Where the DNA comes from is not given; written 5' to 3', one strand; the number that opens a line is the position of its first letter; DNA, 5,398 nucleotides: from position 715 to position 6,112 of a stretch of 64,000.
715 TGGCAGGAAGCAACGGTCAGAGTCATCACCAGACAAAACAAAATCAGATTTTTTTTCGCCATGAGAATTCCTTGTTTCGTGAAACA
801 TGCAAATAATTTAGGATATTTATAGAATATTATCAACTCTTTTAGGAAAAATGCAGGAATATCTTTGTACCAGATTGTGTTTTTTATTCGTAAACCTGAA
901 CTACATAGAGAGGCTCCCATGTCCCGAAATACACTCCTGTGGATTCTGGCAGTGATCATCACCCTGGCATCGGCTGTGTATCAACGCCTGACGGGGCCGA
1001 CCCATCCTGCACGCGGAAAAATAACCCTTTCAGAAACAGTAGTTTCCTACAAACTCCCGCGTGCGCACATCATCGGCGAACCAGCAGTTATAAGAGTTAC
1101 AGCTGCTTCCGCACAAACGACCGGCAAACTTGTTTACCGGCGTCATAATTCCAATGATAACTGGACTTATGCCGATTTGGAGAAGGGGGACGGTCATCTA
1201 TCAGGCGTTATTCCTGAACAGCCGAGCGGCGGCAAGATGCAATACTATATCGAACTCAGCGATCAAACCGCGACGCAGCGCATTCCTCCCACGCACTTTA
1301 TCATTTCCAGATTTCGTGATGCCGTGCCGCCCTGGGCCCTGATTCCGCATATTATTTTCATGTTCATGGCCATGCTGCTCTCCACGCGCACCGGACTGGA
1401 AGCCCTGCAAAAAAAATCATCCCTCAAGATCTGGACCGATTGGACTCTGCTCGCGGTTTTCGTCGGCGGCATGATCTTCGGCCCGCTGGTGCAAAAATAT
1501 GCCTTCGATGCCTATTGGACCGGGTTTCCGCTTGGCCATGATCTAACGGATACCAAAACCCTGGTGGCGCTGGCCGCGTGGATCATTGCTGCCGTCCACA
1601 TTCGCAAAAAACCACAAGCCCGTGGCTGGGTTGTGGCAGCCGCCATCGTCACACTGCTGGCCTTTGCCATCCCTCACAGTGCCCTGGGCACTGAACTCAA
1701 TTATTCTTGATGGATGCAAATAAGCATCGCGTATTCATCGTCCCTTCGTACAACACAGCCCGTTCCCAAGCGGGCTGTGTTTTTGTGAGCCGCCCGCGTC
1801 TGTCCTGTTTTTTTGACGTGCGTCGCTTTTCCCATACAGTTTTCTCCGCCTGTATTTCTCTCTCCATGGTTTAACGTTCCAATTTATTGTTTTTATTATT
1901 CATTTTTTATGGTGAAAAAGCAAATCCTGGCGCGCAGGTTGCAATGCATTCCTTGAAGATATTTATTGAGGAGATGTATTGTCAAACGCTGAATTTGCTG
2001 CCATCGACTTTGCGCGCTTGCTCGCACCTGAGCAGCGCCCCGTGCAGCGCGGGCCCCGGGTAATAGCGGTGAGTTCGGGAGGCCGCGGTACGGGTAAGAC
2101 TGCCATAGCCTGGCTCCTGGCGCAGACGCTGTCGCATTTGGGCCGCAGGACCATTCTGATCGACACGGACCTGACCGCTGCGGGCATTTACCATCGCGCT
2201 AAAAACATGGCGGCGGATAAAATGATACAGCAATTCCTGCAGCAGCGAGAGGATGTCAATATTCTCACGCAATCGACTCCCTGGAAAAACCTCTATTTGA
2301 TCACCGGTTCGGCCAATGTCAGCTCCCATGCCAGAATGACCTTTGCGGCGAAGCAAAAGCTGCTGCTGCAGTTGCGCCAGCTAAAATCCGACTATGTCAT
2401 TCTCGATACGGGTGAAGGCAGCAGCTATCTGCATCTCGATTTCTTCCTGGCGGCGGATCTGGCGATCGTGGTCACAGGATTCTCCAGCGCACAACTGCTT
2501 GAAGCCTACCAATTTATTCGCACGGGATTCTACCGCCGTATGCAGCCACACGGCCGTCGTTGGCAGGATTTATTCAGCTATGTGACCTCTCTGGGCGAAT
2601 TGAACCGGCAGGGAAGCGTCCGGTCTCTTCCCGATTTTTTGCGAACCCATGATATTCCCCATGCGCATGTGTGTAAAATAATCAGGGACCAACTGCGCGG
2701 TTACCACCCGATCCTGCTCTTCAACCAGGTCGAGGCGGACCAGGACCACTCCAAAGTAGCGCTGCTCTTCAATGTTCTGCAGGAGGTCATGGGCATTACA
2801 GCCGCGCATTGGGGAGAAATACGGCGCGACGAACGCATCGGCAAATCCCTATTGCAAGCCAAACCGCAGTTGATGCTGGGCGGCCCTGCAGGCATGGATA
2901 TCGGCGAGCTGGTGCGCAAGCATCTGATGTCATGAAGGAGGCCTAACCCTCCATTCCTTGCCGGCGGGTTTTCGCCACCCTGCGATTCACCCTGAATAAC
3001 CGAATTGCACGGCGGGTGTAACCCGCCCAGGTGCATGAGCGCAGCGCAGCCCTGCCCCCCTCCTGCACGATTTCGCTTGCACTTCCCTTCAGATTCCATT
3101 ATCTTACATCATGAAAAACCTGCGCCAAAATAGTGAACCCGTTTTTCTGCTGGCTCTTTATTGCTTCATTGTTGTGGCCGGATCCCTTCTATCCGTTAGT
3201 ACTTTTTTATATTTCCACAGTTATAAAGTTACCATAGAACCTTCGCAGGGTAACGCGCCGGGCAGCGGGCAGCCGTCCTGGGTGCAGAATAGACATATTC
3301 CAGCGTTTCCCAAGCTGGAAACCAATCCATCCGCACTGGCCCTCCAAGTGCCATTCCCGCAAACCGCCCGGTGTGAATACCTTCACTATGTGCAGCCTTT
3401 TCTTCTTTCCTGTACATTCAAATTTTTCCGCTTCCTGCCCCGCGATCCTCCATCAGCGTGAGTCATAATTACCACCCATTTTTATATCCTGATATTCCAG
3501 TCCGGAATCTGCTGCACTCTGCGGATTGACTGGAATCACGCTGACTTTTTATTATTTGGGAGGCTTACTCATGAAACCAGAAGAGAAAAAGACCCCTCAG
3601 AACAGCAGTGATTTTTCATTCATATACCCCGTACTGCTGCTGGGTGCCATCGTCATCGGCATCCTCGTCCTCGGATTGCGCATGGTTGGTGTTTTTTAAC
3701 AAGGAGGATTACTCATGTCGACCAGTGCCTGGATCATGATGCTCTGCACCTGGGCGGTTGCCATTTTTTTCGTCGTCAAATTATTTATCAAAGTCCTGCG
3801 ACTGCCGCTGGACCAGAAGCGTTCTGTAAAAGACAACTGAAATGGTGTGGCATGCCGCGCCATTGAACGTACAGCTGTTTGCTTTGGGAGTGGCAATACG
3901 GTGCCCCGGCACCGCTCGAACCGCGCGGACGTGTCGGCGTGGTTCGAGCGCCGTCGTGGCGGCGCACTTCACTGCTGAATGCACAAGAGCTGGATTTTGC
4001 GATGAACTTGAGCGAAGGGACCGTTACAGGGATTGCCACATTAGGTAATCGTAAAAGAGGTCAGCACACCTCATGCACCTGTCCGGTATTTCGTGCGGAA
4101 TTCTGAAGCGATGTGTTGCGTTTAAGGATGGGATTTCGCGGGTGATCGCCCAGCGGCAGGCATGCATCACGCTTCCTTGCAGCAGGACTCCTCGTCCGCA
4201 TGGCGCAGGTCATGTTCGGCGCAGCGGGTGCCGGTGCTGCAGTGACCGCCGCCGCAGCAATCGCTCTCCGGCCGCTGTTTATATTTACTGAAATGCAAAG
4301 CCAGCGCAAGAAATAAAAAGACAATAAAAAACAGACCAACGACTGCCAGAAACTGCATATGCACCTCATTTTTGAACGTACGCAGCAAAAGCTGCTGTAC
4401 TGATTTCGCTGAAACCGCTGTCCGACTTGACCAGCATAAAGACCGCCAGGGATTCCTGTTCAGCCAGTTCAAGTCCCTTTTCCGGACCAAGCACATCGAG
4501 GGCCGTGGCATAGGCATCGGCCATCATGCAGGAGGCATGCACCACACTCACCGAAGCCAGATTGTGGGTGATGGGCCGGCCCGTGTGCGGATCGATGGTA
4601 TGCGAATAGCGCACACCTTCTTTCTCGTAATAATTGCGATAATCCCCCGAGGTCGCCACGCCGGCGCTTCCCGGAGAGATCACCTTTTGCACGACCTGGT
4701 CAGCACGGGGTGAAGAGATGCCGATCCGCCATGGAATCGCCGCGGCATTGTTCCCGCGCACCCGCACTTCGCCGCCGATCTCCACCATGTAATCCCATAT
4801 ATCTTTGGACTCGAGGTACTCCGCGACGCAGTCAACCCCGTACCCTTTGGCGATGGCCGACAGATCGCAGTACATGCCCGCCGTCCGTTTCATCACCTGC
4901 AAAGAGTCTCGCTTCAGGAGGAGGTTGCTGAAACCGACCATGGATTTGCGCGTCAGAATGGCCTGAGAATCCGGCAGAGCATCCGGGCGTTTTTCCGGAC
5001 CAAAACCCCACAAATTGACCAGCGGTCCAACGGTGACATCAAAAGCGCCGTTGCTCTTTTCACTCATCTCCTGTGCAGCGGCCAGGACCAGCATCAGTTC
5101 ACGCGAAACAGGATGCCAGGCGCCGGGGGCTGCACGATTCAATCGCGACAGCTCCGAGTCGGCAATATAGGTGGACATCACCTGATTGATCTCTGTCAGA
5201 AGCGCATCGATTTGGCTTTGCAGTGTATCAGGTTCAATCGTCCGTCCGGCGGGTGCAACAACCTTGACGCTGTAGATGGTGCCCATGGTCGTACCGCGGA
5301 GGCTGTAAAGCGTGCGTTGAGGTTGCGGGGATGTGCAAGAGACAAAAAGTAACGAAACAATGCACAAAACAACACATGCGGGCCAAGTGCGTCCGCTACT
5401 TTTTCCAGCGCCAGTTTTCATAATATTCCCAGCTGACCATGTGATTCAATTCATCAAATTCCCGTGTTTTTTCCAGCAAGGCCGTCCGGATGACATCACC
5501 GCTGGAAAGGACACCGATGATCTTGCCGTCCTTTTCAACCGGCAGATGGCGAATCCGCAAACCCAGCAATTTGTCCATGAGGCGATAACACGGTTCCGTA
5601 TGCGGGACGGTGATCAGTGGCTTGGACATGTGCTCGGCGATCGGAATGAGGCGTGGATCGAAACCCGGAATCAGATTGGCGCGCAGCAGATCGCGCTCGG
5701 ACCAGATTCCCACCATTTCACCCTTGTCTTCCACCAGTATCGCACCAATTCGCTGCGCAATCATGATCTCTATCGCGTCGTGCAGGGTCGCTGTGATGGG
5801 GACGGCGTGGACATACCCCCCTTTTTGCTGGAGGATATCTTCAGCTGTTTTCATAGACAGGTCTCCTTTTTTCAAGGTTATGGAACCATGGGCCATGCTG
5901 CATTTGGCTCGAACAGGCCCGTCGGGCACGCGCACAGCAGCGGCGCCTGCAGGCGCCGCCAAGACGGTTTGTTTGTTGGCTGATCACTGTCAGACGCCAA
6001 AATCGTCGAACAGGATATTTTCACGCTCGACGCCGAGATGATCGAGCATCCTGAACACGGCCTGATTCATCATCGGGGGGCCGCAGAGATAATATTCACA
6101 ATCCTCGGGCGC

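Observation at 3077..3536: Leaderless TM-containing ORF ending in RDPP followed by a hairpin: candidate ribosome-arrest sensor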

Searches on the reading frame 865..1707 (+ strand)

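Call 5: search_protein_families(library=pfam, proteins=[window:865-1707:+], max_evalue=1)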
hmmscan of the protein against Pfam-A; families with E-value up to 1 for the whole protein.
window:865-1707:+ (281 aa): 3 families
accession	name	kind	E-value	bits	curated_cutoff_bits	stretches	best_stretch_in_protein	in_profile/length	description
PF19545.4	DUF6069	-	0.022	15.3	27.2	1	233-276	56-100/129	Family of unknown function (DUF6069)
PF22571.1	LiaI-LiaF-TM_PspC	-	0.035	14.3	27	1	140-205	64-130/142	PspC transmembrane region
PF08592.16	Anthrone_oxy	-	0.36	11.5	27.3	1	232-274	14-56/106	Anthrone oxygenase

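Call 6: search_protein_families(library=ncbifam, proteins=[window:865-1707:+], max_evalue=1)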
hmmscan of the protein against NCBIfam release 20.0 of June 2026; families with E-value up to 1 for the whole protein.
window:865-1707:+ (281 aa): 1 family
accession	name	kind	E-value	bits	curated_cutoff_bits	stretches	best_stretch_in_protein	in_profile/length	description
NF058595.1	invert_tail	domain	0.68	10.3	37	0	234-269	32-67/113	lipo-invert putative C-terminal anchoring domain-containing protein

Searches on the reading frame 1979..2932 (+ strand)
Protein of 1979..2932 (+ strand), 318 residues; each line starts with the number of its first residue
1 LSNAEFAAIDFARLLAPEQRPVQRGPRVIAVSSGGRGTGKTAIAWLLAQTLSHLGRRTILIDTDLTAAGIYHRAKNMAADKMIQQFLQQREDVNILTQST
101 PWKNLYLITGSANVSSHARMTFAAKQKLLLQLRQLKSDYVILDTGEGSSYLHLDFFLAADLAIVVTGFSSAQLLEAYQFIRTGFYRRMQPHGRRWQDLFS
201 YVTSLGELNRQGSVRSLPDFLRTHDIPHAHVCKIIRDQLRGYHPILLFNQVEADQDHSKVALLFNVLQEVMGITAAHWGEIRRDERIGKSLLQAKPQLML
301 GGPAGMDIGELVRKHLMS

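Call 5: search_protein_families(library=pfam, proteins=[window:1979-2932:+], max_evalue=1)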
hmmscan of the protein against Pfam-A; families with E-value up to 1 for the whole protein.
window:1979-2932:+ (318 aa): 12 families
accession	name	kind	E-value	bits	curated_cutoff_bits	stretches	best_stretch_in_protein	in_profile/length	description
PF13614.12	AAA_31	-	9.2e-11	42.4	27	1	27-167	2-148/177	AAA domain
PF10609.15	ParA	-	8e-07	29.2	27.1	1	27-168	4-145/246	NUBPL iron-transfer P-loop NTPase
PF01656.29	CbiA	-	1.3e-05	25.6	25.4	1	29-68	1-40/125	CobQ/CobB/MinD/ParA nucleotide binding domain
PF13604.12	AAA_30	-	0.012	15.8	27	1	25-97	16-82/191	AAA domain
PF06414.18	Zeta_toxin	-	0.023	14.6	22.3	1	23-69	13-57/199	Zeta toxin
PF16575.11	CLP1_P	-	0.033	14.4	26.6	1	34-67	1-34/188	mRNA cleavage and polyadenylation factor CLP1 P-loop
PF09140.17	MipZ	-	0.055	13.2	20.7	1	28-153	2-116/262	ATPase MipZ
PF06745.19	ATPase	-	0.095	12.5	26.6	1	33-80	25-73/231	KaiC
PF02374.21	ArsA_ATPase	-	0.1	12.2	24.3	1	33-64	7-38/305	Anion-transporting ATPase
PF13191.12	AAA_16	-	0.13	13.2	32.6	1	21-89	19-85/167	AAA ATPase domain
PF13521.12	AAA_28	-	0.14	12.8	27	0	33-50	5-22/164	AAA domain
PF01583.26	APS_kinase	-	0.14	12.6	21.1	1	33-70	8-45/152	Adenylylsulphate kinase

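Call 6: search_protein_families(library=ncbifam, proteins=[window:1979-2932:+], max_evalue=1)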
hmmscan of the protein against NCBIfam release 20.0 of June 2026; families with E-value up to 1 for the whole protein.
window:1979-2932:+ (318 aa): 26 families (the best 25 are shown)
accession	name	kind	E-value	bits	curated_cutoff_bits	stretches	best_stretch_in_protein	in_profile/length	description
TIGR03029.1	EpsG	equivalog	2.9e-09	36.5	313.8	1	24-149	101-225/274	chain length determinant protein tyrosine kinase EpsG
TIGR01968.1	minD_bact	equivalog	1.3e-08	34.5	212.9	1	27-167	2-142/261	septum site-determining protein MinD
TIGR01969.1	minD_arch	subfamily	2.7e-08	33.3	201.75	1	27-166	1-138/251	cell division ATPase MinD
TIGR01007.1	eps_fam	subfamily_domain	3.8e-08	33.1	108.05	1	27-144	18-135/204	polysaccharide biosynthesis tyrosine autokinase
TIGR03815.1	CpaE_hom_Actino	equivalog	7.4e-08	31.9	154.45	1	12-71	97-156/340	septum site-determining protein Ssd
TIGR03371.1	cellulose_yhjQ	equivalog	1.8e-06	27.6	157.85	1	28-166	3-144/246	cellulose biosynthesis protein BcsQ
TIGR03018.1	pepcterm_TyrKin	hypoth_equivalog_domain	6.4e-06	25.7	230.65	1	23-144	32-156/207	XrtA-associated tyrosine autokinase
NF008079.0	PRK10818.1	equivalog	7.5e-06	25.5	508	1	27-167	3-144/270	septum site-determining protein MinD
NF041546.1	ParA_partition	equivalog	1.2e-05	25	180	1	28-120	1-94/203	ParA family partition ATPase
NF010259.0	PRK13705.1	equivalog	1.5e-05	24.1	725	1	19-111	99-197/388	plasmid-partitioning protein SopA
NF041136.1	MrpORP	equivalog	5.4e-05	22.6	450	1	27-71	6-50/365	iron-sulfur cluster carrier protein MrpORP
NF047398.1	AAA_KGGVGR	domain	6.9e-05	23.2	90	1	27-91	3-69/190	KGGVGR-motif variant AAA ATPase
NF008669.0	PRK11670.1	equivalog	9.5e-05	21.4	348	1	24-178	105-259/369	iron-sulfur cluster carrier protein ApbC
NF053622.1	ATPseBagAMYCTU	equivalog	0.0028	17.1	400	1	31-64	11-44/325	ATPase BagA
NF008568.0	PRK11519.1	equivalog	0.004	15.4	1068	1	28-144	528-643/720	tyrosine-protein kinase Wzc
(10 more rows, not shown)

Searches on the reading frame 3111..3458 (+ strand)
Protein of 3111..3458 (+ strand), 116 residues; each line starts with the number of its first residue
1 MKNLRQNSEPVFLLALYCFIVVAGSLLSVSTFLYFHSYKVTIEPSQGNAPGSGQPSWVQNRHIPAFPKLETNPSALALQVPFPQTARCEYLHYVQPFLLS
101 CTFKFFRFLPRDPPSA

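Call 5: search_protein_families(library=pfam, proteins=[window:3111-3458:+], max_evalue=1)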
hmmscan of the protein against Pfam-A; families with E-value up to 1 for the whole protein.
window:3111-3458:+ (116 aa): 0 families

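Call 6: search_protein_families(library=ncbifam, proteins=[window:3111-3458:+], max_evalue=1)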
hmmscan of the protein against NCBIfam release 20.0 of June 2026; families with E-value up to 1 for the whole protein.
window:3111-3458:+ (116 aa): 0 families

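Call 7: find_homologous_proteins(query=window:3111-3458:+, max_evalue=10)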
Query window:3111-3458:+ (116 aa): 3 proteins with E <= 10 among 9 candidates.
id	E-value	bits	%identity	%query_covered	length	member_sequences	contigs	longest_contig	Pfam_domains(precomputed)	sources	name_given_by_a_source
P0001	4.7e-73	261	100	100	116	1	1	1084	-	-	-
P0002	3.2e-41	158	60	100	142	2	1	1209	-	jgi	-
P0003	8.9e-25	105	45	100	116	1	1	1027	-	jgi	-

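Call 17: find_encoding_contigs(protein=P0002, flank=10000)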
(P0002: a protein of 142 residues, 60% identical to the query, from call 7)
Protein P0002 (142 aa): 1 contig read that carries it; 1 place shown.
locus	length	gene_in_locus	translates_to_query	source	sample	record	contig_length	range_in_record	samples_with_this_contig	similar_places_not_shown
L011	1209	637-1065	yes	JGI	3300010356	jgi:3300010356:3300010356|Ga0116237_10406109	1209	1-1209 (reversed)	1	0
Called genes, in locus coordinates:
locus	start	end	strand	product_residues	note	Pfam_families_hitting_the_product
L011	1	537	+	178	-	?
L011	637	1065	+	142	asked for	-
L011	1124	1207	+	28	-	?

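Call 18: find_encoding_contigs(protein=P0003, flank=10000)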
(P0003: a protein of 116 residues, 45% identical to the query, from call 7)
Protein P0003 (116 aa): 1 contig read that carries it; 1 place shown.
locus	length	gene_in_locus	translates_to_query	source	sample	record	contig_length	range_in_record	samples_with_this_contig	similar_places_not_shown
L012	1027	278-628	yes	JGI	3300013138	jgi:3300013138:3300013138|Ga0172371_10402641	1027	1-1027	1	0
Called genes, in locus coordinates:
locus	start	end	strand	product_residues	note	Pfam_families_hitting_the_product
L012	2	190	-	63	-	?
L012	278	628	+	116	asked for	-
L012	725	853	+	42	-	-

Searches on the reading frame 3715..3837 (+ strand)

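Call 5: search_protein_families(library=pfam, proteins=[window:3715-3837:+], max_evalue=1)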
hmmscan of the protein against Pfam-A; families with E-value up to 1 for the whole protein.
window:3715-3837:+ (41 aa): 0 families

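Call 6: search_protein_families(library=ncbifam, proteins=[window:3715-3837:+], max_evalue=1)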
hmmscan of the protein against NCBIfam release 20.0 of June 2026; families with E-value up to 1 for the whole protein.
window:3715-3837:+ (41 aa): 1 family
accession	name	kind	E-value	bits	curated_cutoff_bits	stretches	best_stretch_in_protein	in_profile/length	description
NF033493.0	MetS_like_NSS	subfamily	0.024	14.4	25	1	1-10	1-10/30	MetS family NSS transporter small subunit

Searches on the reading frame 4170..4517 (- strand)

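Call 5: search_protein_families(library=pfam, proteins=[window:4170-4517:-], max_evalue=1)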
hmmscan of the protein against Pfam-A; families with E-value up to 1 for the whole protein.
window:4170-4517:- (116 aa): 4 families
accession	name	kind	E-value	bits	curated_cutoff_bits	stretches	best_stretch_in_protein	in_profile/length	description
PF25052.1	AtDEF-like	-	0.0085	16.8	25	1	57-102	6-52/79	Defensin-like family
PF16492.10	Cadherin_C_2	-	0.068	14.3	31.5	1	57-95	10-48/85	Cadherin cytoplasmic C-terminal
PF25285.1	DUF7875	-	0.081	13.7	27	1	25-59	57-91/96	Domain of unknown function (DUF7875)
PF12911.12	OppC_N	-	0.11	12.8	23.9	1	57-73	15-31/53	N-terminal TM domain of oligopeptide transport permease C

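Call 6: search_protein_families(library=ncbifam, proteins=[window:4170-4517:-], max_evalue=1)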
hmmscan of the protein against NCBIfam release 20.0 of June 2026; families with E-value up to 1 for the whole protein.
window:4170-4517:- (116 aa): 0 families

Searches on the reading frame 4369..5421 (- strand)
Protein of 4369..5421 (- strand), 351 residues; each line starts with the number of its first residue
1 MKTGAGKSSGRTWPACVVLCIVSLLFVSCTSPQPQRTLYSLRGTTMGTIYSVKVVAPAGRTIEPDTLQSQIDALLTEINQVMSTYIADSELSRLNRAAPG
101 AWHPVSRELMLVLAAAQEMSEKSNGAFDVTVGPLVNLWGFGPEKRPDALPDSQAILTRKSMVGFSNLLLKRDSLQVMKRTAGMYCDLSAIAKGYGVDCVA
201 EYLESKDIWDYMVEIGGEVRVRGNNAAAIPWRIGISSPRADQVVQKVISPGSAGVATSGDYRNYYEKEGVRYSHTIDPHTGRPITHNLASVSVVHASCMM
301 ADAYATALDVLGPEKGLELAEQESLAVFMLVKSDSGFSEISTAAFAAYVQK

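Call 5: search_protein_families(library=pfam, proteins=[window:4369-5421:-], max_evalue=1)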
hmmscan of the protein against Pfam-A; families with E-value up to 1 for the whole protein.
window:4369-5421:- (351 aa): 1 family
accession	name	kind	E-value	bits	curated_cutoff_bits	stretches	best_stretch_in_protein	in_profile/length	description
PF02424.20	ApbE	-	1.5e-91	307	25.6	1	46-327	1-264/266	ApbE family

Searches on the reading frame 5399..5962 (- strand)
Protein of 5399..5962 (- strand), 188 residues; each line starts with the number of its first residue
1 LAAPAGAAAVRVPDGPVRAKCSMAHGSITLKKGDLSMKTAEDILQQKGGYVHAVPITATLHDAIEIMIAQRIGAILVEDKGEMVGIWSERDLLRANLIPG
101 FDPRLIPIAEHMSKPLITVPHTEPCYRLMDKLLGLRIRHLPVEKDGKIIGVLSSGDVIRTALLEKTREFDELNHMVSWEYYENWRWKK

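Call 5: search_protein_families(library=pfam, proteins=[window:5399-5962:-], max_evalue=1)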
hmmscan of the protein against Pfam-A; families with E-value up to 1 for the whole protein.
window:5399-5962:- (188 aa): 1 family
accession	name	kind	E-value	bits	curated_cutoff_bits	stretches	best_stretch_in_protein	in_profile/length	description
PF00571.33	CBS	-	3e-21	75.9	24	2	109-159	2-53/57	CBS domain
